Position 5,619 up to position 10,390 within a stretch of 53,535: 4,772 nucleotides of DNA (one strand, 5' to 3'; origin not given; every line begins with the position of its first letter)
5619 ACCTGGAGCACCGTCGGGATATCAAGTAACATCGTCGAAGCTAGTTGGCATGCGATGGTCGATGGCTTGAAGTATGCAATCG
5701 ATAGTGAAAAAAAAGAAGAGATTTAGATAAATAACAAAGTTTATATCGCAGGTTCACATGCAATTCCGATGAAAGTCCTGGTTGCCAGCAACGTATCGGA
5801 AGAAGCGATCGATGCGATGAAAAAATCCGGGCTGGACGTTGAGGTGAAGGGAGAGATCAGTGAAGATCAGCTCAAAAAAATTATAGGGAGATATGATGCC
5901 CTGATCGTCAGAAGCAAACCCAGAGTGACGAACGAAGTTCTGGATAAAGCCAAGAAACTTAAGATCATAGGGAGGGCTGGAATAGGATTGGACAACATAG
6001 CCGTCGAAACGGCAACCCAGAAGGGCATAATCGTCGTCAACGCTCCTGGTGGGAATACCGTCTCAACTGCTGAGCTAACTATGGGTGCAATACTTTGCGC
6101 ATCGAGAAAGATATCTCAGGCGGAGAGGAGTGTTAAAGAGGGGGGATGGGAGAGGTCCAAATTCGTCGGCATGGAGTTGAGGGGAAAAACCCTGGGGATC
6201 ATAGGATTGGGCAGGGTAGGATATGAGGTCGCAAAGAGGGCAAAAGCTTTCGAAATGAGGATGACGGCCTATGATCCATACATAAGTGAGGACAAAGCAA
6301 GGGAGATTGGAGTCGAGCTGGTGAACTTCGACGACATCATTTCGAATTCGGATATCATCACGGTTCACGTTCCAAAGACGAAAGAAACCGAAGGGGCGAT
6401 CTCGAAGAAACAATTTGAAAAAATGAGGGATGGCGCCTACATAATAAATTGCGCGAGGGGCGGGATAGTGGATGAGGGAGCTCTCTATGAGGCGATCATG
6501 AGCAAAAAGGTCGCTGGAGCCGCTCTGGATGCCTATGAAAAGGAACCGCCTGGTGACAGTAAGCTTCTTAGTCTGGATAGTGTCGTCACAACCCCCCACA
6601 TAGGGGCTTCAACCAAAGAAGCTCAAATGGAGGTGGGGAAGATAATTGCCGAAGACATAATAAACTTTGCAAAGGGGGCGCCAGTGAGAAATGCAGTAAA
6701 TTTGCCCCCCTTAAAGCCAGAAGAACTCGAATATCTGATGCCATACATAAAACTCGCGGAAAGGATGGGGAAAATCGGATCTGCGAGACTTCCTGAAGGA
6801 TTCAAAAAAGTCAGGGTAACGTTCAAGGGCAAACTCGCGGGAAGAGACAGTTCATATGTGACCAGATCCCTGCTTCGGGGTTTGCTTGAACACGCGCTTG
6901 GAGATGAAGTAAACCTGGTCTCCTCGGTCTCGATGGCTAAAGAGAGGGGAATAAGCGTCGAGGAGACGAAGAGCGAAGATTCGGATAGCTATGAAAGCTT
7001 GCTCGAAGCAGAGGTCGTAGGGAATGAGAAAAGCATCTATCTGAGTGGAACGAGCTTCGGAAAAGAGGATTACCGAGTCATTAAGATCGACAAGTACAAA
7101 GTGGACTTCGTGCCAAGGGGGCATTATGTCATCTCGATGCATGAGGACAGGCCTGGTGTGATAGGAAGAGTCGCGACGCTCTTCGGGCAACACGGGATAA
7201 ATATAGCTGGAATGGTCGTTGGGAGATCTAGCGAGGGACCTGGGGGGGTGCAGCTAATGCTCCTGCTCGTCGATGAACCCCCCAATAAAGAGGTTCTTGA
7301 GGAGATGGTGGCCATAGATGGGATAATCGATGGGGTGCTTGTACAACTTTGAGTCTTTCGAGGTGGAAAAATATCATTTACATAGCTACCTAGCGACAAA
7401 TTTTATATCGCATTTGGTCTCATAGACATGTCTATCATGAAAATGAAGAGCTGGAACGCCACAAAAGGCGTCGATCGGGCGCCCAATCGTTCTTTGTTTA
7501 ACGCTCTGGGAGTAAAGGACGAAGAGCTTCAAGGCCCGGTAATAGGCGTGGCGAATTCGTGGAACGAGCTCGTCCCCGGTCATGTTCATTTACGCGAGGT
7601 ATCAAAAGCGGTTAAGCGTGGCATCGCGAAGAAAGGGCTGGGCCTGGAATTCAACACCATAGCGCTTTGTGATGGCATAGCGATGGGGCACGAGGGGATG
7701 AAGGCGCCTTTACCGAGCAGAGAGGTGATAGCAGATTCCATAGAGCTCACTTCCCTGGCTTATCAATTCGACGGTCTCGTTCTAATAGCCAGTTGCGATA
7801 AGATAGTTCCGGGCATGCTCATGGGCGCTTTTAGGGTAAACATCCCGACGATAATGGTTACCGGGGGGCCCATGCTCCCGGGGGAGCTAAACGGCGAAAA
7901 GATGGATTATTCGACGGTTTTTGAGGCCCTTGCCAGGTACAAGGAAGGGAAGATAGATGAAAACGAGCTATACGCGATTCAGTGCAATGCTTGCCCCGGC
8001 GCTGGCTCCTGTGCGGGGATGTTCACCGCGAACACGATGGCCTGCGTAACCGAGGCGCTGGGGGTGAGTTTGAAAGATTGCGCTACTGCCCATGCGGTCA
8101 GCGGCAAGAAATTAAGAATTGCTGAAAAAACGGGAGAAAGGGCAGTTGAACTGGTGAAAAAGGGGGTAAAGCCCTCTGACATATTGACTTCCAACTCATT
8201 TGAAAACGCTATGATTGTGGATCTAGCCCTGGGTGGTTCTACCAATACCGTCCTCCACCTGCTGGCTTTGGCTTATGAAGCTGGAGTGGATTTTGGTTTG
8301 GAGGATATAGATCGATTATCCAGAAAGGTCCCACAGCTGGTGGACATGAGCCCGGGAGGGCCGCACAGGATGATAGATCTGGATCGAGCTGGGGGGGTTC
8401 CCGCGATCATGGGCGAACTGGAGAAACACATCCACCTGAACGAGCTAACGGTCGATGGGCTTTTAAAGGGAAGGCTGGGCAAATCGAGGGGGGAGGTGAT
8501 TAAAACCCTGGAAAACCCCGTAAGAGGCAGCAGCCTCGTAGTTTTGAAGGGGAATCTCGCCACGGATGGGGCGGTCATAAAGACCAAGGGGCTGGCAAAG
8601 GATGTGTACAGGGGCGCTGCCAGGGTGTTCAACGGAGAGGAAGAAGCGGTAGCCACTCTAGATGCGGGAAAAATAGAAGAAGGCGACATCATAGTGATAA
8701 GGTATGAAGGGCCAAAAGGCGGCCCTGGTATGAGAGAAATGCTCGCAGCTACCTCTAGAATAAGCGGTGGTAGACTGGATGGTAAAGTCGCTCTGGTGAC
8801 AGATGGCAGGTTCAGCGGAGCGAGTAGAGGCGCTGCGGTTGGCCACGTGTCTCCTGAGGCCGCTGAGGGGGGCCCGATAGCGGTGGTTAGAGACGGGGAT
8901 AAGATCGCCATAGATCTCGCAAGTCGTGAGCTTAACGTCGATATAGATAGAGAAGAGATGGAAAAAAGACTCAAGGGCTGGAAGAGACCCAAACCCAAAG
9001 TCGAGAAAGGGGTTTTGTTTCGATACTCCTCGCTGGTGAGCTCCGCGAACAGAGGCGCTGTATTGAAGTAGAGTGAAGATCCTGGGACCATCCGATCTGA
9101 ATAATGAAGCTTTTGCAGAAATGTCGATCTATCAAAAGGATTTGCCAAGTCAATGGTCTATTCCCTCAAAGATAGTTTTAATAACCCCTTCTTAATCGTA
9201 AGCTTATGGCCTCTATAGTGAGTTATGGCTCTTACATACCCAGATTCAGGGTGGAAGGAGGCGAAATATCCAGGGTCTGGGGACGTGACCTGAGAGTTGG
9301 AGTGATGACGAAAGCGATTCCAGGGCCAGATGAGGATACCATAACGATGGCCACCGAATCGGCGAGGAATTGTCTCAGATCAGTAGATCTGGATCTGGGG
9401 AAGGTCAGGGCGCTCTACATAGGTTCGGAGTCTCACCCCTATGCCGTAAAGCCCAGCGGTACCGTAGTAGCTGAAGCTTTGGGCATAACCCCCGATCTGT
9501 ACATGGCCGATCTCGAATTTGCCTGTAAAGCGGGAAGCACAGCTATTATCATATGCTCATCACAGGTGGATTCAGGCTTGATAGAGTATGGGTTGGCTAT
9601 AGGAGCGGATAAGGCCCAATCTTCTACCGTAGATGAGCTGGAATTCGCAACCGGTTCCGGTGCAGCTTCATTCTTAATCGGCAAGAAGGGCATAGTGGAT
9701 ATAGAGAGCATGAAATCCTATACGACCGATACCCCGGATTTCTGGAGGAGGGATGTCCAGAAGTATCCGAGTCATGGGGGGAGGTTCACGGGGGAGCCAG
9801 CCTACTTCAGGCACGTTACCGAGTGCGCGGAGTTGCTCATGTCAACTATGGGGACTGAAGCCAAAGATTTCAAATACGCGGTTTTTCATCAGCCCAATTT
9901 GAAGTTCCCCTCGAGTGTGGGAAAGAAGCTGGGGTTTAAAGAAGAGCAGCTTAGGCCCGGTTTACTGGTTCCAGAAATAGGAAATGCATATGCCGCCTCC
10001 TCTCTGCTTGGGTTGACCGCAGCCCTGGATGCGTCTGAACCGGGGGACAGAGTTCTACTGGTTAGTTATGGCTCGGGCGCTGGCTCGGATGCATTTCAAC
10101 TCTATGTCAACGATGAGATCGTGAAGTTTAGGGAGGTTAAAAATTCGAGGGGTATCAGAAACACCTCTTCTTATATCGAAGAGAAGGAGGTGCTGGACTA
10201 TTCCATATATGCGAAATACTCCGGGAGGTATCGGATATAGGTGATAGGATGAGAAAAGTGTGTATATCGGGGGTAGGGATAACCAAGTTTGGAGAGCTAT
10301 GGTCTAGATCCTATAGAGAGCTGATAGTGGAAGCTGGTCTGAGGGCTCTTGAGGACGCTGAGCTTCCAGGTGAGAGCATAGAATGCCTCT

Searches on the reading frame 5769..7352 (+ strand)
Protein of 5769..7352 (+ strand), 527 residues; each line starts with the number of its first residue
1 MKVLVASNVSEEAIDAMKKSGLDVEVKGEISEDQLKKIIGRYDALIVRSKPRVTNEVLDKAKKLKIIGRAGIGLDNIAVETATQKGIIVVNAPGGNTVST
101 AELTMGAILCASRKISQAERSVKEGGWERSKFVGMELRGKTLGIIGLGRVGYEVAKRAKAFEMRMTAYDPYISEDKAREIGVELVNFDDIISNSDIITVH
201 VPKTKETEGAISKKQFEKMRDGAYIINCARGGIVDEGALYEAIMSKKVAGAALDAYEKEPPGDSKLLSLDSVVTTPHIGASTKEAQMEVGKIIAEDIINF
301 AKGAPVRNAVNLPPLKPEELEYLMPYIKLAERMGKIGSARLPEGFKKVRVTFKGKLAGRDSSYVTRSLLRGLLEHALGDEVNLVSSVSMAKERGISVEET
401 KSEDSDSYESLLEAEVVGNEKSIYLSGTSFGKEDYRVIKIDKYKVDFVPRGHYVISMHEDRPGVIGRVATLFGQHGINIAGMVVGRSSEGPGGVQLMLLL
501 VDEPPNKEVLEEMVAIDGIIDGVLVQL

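Call 18: search_protein_families(library=ncbifam, proteins=[window:5769-7352:+], max_evalue=1e-10)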
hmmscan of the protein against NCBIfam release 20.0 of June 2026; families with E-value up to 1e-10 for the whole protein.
window:5769-7352:+ (527 aa): 21 families
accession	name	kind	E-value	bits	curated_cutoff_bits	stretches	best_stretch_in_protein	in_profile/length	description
TIGR01327.1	PGDH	equivalog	9.6e-204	678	454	1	2-526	1-524/525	phosphoglycerate dehydrogenase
NF008759.0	PRK11790.1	equivalog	2.8e-84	283.2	404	1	1-320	12-336/410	phosphoglycerate dehydrogenase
NF009714.1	PRK13243.1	equivalog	1.3e-78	264.7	455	1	2-311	4-323/332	glyoxylate reductase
NF005069.0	PRK06487.1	equivalog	5.4e-54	183.4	448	1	44-308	50-318/320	2-hydroxyacid dehydrogenase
NF011938.0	PRK15409.1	equivalog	3.5e-50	170.9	492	1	34-311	38-319/324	glyoxylate/hydroxypyruvate reductase GhrB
NF005750.0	PRK07574.1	equivalog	4.2e-48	164.3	329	1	46-308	93-364/386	NAD-dependent formate dehydrogenase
NF006263.0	PRK08410.1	equivalog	4.6e-48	164.2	389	1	3-302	5-308/311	D-2-hydroxyacid dehydrogenase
NF041369.1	Dhydh_Halo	equivalog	1.2e-44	152.8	400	1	55-310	51-304/305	D-2-hydroxyacid dehydrogenase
NF001309.0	PRK00257.1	equivalog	4.3e-42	144.4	434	1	35-314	31-291/379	4-phosphoerythronate dehydrogenase PdxB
NF005387.0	PRK06932.1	equivalog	2.1e-40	138.6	492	1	44-301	46-310/314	2-hydroxyacid dehydrogenase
NF000492.1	vanH_gen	exception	1e-37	129.9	540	1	27-259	29-255/312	D-lactate dehydrogenase VanH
NF006374.0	PRK08605.1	subfamily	3.4e-35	121.7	356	1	19-260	23-267/332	D-lactate dehydrogenase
NF005027.0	PRK06436.1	equivalog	5.9e-32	111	261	1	60-309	46-287/303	2-hydroxyacid dehydrogenase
NF000371.1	vanH_Agroup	exception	1e-31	110.3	700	1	60-259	68-260/322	VanH-A/VanH-Pt family D-lactate dehydrogenase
NF000112.1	vanH-Amyco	exception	4.7e-31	108.3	625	1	43-259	73-284/348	VanH-AOV family D-lactate dehydrogenase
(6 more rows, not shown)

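Call 79: search_protein_representatives(protein=window:5769-7352:+)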
Query: 527 residues. Proteins with E-value up to 0.001 (for the whole library): 74004; up to 1e-10: 42894; up to 1e-30: 10577. The best 150 are listed.
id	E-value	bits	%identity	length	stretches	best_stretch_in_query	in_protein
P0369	1.9e-210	716.3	62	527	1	1-527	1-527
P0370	5.2e-144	497.2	47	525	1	1-527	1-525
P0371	3.1e-142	491.4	47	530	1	2-519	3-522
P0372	4.1e-135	467.9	43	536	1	1-525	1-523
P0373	4.8e-134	464.3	44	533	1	2-515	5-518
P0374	8.3e-134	463.6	46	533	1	2-519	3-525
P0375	3.1e-133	461.7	46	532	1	1-495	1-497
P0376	7.5e-133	460.4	44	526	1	1-526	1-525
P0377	9.1e-133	460.1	43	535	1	1-521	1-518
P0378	6.0e-132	457.4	43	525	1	1-516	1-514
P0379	1.1e-131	456.6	43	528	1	3-514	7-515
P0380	1.8e-131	455.9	41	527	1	2-520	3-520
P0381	2.6e-131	455.3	44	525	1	1-513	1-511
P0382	3.6e-131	454.9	44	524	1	1-519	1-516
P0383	6.1e-131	454.1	43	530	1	2-516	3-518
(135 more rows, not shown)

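Call 80: list_cluster_members(proteins=[P0369, P0370, P0371, P0372, P0373, P0374, P0375, P0376, P0250, P0001])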
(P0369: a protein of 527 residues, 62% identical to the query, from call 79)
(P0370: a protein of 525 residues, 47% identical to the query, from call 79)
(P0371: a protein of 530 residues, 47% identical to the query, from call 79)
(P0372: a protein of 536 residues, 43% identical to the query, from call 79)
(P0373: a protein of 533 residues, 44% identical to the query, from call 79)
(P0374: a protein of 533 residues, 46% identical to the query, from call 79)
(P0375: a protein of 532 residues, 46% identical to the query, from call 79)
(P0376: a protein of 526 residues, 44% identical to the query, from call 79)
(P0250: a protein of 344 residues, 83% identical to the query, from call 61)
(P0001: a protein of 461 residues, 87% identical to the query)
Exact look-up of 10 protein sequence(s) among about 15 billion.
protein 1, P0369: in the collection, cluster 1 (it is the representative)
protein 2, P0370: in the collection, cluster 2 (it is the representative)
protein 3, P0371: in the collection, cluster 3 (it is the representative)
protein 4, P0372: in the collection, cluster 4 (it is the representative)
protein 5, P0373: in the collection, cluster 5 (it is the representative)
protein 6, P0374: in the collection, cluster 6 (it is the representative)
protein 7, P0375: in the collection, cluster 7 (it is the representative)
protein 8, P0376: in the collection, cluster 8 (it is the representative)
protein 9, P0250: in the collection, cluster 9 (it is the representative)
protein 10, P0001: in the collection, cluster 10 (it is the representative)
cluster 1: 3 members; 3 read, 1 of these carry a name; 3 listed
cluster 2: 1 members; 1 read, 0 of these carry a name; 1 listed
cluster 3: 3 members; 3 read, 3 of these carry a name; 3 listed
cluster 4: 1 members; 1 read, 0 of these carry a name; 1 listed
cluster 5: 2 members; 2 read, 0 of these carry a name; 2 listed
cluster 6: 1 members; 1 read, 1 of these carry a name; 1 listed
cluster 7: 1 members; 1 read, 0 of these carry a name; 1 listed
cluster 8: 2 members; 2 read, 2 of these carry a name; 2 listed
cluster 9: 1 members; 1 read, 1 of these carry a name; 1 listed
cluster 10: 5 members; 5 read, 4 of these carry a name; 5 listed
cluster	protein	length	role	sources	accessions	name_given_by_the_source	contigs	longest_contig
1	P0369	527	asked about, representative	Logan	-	-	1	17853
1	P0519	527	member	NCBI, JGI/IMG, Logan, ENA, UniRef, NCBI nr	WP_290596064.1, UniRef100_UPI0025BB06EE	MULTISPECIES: phosphoglycerate dehydrogenase [unclassified Archaeoglobus] | D-3-phosphoglycerate dehydrogenase | phosphoglycerate dehydrogenase n=1 Tax=unclassified Archaeoglobus TaxID=2643606 ...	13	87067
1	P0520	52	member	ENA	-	-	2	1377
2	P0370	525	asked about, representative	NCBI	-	-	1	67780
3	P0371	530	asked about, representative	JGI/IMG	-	D-3-phosphoglycerate dehydrogenase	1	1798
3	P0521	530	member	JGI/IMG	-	D-3-phosphoglycerate dehydrogenase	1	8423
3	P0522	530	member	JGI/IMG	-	D-3-phosphoglycerate dehydrogenase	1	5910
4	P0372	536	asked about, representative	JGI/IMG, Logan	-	-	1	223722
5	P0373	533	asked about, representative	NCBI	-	-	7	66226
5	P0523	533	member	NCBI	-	-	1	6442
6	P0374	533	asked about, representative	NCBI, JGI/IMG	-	D-3-phosphoglycerate dehydrogenase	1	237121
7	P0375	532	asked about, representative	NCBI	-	-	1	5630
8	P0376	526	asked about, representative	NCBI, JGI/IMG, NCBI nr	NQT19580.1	MAG: phosphoglycerate dehydrogenase [Planctomycetes bacterium] | phosphoglycerate dehydrogenase [Planctomycetota bacterium]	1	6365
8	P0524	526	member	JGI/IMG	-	D-3-phosphoglycerate dehydrogenase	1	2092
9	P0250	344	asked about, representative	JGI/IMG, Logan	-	hydroxymethylglutaryl-CoA synthase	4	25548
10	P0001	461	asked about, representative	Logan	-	-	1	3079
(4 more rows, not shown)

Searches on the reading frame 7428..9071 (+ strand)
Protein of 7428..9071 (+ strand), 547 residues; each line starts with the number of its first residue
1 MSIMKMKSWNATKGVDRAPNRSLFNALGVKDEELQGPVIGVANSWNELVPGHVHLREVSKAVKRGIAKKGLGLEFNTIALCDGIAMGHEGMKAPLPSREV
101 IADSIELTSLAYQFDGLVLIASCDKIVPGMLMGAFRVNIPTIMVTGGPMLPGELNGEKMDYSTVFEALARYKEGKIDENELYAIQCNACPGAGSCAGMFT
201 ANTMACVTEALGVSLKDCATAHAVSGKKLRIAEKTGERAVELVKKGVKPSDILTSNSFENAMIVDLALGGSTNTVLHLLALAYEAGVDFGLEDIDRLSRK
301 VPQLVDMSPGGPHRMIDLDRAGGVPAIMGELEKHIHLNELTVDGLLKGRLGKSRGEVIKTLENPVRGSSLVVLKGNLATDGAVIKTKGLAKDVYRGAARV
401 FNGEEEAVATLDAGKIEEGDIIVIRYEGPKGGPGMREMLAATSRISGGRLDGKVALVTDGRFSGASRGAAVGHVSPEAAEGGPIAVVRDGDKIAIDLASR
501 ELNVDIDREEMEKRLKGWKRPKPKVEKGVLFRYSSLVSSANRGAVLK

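Call 18: search_protein_families(library=ncbifam, proteins=[window:7428-9071:+], max_evalue=1e-10)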
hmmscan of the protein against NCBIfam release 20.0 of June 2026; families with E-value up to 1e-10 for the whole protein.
window:7428-9071:+ (547 aa): 8 families
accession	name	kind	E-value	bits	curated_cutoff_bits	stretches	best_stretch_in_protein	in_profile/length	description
NF002068.0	PRK00911.1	subfamily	3.1e-227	755.5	644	1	4-547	3-556/559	dihydroxy-acid dehydratase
TIGR00110.1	ilvD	equivalog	5.2e-216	718.4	618.15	1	19-547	1-542/543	dihydroxy-acid dehydratase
NF009103.0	PRK12448.1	equivalog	5.5e-162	540.1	710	2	4-339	2-347/616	dihydroxy-acid dehydratase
NF004784.0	PRK06131.1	subfamily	2.9e-134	448.6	539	1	5-546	11-560/576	dihydroxy-acid dehydratase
NF009560.0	PRK13017.1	subfamily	1.2e-121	406.9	684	1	23-547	31-576/595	dihydroxy-acid dehydratase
NF009559.0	PRK13016.1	equivalog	4.9e-117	391.5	882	1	5-544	11-559/578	L-arabinonate dehydratase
TIGR03432.1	yjhG_yagF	hypoth_equivalog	3e-76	256.9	808.15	2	60-344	91-381/640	YjhG/YagF family D-xylonate dehydratase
TIGR01196.1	edd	equivalog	2.8e-71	240.6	708.25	2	37-336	65-364/601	phosphogluconate dehydratase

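Call 60: list_cluster_members(proteins=[window:7428-9071:+, window:21446-22780:-, window:9206-10240:+, window:29776-30597:-, window:26419-27708:-, window:5769-7352:+, window:1309-2550:+])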
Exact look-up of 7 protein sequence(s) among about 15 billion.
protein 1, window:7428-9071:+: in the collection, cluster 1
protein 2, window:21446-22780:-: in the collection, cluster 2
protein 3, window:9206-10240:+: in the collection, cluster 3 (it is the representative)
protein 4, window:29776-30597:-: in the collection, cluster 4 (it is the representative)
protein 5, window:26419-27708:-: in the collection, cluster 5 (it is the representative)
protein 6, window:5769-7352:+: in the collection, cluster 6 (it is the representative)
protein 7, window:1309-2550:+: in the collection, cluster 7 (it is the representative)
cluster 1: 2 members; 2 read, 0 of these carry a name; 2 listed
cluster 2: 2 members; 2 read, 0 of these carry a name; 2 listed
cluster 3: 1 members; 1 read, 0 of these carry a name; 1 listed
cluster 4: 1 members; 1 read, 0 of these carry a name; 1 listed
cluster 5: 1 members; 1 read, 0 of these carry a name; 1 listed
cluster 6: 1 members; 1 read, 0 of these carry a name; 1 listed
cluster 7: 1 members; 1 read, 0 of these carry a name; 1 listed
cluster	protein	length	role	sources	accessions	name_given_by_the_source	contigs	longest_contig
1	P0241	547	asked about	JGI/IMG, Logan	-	-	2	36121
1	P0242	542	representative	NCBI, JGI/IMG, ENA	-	-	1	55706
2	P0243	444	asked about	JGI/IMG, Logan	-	-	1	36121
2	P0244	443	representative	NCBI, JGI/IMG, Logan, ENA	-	-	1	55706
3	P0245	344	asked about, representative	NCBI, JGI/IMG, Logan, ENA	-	-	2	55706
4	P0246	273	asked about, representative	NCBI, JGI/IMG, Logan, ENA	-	-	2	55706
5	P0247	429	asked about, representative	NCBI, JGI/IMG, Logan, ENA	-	-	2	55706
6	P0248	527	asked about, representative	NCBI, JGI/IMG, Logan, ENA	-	-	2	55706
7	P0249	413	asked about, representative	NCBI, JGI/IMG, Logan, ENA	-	-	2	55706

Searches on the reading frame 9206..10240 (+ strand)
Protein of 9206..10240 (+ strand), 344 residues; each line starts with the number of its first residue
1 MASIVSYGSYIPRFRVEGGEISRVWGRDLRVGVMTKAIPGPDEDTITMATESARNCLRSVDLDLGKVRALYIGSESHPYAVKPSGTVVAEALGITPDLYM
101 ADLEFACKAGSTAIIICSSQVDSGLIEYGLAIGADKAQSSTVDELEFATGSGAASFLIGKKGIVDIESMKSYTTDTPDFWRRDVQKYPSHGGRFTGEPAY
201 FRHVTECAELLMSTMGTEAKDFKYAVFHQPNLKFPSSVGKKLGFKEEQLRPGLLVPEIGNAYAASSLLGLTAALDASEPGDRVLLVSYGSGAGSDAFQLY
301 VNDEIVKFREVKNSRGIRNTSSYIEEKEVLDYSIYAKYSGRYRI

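Call 18: search_protein_families(library=ncbifam, proteins=[window:9206-10240:+], max_evalue=1e-10)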
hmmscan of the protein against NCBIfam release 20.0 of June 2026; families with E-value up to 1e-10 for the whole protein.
window:9206-10240:+ (344 aa): 6 families
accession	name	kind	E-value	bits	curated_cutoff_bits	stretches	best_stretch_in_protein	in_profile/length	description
NF003274.0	PRK04262.1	equivalog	4.4e-140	466.6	244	1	2-342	3-344/347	hydroxymethylglutaryl-CoA synthase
TIGR00748.1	HMG_CoA_syn_Arc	equivalog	3.9e-136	453.8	353.35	1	1-344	1-345/345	hydroxymethylglutaryl-CoA synthase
TIGR01835.1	HMG-CoA-S_prok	equivalog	4.1e-29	101.5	360.35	1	36-308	40-324/382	hydroxymethylglutaryl-CoA synthase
NF006829.0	PRK09352.1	subfamily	1.4e-20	73.6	249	1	3-292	6-312/322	beta-ketoacyl-ACP synthase 3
TIGR00747.1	fabH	subfamily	2.1e-20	73.1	292.1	1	2-292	3-313/322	beta-ketoacyl-ACP synthase III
NF041302.1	HMG_CoAsyn_Halo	equivalog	2.1e-12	46.8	800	0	31-240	39-253/443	hydroxymethylglutaryl-CoA synthase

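Call 61: find_homologous_proteins(query=window:9206-10240:+, max_evalue=1e-30)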
Query window:9206-10240:+ (344 aa): 8000 proteins with E <= 1e-30 among 8000 candidates; the best 120 are listed.
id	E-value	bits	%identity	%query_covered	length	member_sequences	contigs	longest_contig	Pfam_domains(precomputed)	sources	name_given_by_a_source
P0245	3.2e-225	765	100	100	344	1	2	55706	PF08541.17,PF08540.17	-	-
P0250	3.6e-190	650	83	100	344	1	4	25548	PF08541.17,PF08540.17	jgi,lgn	jgi:hydroxymethylglutaryl-CoA synthase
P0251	2.1e-183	627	78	100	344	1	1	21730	PF08541.17,PF08540.17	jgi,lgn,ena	-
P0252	1.3e-118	414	54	100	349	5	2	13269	PF08541.17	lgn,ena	-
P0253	1.4e-118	414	55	98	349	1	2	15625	PF08541.17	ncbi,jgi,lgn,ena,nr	ncbi:MAG: hydroxymethylglutaryl-CoA synthase [Thermoplasmata archaeon]|nr:MAG: hydroxymethylglutaryl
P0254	1.4e-118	414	55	99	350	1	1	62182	PF08541.17,PF01154.23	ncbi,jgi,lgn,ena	-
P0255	7.0e-118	412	53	99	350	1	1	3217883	PF08541.17,PF01154.23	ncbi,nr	ncbi:MAG: hydroxymethylglutaryl-CoA synthase [Methanomassiliicoccales archaeon]|nr:MAG: hydroxymethy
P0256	1.0e-117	412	54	99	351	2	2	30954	PF08541.17,PF01154.23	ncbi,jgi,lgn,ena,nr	ncbi:MAG TPA: hydroxymethylglutaryl-CoA synthase [Euryarchaeota archaeon]|nr:hydroxymethylglutaryl-C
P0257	1.0e-117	412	52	98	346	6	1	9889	PF08541.17,PF01154.23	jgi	-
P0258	1.2e-117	411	53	98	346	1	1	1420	PF08541.17,PF01154.23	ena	-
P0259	1.3e-117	411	56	99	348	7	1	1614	PF08541.17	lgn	-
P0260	1.4e-117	411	53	98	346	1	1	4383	PF08541.17,PF01154.23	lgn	-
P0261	1.9e-117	411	53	98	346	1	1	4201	PF08541.17,PF01154.23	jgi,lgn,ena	-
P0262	1.9e-117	411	53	98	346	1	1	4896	PF08541.17,PF01154.23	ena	-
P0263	1.9e-117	411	54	99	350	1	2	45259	PF08541.17,PF01154.23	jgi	jgi:hydroxymethylglutaryl-CoA synthase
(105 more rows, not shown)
